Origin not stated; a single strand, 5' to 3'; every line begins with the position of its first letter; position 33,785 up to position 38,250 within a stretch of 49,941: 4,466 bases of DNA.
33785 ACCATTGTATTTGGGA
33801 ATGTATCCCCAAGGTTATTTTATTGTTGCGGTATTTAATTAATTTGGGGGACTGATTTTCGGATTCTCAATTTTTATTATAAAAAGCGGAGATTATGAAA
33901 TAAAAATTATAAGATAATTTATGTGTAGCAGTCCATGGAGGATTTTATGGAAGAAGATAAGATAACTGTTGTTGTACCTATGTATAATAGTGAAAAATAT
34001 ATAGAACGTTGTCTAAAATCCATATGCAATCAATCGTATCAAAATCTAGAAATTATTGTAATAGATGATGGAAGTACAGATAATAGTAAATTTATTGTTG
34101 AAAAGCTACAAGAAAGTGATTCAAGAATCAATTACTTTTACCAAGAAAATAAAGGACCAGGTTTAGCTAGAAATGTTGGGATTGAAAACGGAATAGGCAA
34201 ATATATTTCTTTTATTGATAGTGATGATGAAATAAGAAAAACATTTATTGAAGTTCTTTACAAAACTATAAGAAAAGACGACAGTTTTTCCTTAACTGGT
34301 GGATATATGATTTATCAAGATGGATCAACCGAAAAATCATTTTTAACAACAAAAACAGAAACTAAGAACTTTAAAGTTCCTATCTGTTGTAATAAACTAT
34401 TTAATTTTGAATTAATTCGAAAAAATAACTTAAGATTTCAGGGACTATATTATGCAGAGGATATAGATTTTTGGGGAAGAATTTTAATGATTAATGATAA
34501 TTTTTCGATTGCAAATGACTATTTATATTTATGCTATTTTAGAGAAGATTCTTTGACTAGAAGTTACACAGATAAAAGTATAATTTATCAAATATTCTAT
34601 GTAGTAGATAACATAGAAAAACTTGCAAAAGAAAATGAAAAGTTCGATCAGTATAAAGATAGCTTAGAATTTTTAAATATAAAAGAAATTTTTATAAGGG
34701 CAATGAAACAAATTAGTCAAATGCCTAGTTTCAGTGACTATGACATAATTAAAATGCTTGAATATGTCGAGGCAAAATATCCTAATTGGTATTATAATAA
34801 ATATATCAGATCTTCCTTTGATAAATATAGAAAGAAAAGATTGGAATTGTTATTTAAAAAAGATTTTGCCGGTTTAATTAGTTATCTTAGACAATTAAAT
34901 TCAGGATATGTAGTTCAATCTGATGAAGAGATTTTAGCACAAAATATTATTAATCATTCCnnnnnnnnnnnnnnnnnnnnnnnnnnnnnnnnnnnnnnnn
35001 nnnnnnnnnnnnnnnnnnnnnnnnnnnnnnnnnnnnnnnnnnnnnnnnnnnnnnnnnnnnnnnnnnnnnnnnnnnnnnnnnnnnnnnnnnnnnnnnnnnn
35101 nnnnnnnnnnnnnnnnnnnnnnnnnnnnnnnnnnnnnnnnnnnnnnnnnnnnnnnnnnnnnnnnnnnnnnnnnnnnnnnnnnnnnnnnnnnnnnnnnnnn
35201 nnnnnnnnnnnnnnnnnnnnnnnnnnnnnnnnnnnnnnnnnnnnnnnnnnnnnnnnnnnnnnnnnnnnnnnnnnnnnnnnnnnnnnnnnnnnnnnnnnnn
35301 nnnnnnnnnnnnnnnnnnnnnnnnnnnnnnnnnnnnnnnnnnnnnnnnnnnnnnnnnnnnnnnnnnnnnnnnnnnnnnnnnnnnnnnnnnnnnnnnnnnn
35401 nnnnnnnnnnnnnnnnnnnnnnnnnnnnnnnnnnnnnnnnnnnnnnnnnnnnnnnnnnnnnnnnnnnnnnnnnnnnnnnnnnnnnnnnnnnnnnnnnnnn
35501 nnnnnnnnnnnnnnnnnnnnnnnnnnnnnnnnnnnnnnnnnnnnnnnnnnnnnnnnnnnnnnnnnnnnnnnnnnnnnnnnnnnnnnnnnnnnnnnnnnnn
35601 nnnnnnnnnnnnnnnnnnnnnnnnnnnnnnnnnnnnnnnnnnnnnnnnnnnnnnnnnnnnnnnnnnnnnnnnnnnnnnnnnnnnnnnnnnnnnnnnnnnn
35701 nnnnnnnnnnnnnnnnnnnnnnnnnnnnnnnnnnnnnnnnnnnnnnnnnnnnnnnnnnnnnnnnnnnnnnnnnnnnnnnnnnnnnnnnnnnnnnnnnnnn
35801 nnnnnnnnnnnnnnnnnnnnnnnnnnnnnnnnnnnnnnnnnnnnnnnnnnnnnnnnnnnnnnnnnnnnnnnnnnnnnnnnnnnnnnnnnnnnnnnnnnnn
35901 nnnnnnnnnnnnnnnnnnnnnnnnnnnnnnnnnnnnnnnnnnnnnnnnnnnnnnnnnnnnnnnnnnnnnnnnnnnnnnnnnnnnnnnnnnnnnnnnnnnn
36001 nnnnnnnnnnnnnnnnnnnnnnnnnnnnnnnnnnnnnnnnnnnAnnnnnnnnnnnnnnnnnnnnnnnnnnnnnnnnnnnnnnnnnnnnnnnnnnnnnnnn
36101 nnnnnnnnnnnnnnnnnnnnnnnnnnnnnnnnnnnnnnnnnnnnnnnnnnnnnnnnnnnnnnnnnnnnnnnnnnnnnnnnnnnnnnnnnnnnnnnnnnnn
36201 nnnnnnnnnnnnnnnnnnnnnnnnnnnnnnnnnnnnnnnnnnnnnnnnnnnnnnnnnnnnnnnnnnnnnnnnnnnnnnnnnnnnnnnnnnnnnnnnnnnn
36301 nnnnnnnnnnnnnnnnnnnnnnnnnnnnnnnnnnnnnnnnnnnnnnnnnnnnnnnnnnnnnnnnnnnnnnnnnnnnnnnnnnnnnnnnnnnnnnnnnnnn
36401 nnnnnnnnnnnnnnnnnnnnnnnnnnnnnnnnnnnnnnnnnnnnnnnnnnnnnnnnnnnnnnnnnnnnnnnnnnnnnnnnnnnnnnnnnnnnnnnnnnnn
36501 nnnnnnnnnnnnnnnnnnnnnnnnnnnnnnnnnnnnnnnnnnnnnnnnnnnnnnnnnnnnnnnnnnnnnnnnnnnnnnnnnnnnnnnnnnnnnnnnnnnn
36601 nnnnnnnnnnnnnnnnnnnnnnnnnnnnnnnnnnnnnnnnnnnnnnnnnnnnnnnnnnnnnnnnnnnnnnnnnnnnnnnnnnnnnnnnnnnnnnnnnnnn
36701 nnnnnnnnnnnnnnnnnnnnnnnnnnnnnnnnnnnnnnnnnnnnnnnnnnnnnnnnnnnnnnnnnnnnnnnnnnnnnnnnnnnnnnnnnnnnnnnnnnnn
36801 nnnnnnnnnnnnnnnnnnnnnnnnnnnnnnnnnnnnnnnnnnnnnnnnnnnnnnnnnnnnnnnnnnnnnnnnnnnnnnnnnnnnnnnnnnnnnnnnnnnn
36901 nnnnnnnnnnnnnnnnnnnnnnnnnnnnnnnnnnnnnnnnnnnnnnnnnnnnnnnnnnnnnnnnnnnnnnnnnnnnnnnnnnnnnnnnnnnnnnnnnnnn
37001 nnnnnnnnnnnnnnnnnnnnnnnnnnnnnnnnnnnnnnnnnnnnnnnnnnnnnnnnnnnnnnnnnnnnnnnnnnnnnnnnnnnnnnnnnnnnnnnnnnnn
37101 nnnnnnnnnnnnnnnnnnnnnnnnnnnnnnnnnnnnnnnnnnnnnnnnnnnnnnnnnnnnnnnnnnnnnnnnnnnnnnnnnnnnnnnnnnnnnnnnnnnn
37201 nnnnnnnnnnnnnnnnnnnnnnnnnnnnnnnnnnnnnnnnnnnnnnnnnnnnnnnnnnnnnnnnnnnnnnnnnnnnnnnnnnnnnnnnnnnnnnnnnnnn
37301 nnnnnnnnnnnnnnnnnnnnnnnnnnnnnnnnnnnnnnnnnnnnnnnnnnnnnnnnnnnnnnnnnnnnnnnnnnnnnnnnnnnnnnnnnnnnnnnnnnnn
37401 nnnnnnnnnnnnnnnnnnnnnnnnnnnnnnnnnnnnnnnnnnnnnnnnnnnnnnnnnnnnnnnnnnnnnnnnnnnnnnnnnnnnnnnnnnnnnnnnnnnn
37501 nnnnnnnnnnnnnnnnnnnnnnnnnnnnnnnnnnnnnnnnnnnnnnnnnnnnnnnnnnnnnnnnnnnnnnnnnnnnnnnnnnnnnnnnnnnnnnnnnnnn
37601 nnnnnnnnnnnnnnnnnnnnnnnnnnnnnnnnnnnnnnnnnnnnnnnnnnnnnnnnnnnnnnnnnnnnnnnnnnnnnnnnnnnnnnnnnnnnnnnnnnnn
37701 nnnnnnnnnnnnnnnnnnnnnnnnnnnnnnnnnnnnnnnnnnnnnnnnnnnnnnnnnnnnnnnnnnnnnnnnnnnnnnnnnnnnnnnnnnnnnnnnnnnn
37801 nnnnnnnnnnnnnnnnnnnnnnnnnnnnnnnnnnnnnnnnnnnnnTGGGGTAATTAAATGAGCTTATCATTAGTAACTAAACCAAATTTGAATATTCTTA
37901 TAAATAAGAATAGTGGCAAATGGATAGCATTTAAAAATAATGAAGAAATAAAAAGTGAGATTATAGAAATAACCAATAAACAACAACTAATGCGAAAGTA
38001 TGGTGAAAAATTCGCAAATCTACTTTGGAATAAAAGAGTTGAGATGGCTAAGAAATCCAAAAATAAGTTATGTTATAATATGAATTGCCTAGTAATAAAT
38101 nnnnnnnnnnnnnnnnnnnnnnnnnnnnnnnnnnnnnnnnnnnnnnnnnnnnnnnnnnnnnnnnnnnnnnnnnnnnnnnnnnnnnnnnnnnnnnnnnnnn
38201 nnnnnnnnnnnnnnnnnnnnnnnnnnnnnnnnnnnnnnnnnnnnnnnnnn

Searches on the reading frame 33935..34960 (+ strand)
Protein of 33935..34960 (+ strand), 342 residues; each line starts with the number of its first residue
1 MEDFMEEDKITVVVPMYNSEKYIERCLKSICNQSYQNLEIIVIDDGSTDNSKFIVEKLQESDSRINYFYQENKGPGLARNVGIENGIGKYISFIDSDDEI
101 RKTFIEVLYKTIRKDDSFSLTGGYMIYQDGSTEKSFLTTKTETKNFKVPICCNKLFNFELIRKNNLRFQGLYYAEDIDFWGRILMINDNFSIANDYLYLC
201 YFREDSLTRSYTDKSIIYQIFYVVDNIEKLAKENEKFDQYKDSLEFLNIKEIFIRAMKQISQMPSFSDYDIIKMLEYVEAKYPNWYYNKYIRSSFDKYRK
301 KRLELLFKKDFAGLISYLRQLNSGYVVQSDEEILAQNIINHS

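Call 48: search_solved_structures(query=window:33935-34960:+, max_evalue=0.001)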
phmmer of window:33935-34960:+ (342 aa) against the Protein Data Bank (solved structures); distinct sequences matched with E-value up to 0.001: 24.
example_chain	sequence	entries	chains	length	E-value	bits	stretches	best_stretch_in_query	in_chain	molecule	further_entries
5hea_A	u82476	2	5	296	8.3e-31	110.8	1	8-166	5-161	Putative glycosyltransferase (GalT1)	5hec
2z87_A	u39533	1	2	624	6.4e-30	107.9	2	10-119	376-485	Chondroitin synthase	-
2z86_A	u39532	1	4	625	6.4e-30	107.9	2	10-119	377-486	Chondroitin synthase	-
6p61_A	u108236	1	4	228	1e-19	74.4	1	9-199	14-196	Glycosyltransferase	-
5tze_C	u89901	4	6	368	5.5e-19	72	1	9-253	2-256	Glycosyl transferase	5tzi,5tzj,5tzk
5tz8_A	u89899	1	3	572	1.4e-18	70.7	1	9-253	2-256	Glycosyl transferase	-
3bcv_A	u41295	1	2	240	2.9e-18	69.6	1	9-118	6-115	Putative glycosyltransferase protein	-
3l7i_A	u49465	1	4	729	2.6e-16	63.2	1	8-170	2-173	Teichoic acid biosynthesis protein F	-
3l7j_A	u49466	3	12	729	2.6e-16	63.2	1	8-170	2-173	Teichoic acid biosynthesis protein F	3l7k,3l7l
3l7m_A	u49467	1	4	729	2.6e-16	63.2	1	8-170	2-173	Teichoic acid biosynthesis protein F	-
6h1j_A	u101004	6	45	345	4e-15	59.3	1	8-231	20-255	Probable ss-1,3-N-acetylglucosaminyltransferase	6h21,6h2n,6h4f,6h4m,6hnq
8vh7_A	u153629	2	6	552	6.8e-12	48.7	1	10-106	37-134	Heparosan synthase B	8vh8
8viw_A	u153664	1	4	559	7e-12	48.6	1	10-106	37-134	Heparosan synthase B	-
9omm_A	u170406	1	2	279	9.8e-09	38.3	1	8-110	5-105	Glycosyltransferase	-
9omh_A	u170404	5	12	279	1e-08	38.3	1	8-110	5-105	Glycosyltransferase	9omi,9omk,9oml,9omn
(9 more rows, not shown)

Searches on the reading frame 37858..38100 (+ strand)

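Call 51: search_protein_families(library=pfam, proteins=[window:37858-38100:+], max_evalue=1)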
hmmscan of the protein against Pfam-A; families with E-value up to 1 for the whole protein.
window:37858-38100:+ (81 aa): 1 family
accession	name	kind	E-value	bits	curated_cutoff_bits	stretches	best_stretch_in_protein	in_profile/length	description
PF03789.18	ELK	-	0.027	14.8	21.3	1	41-54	3-16/22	ELK domain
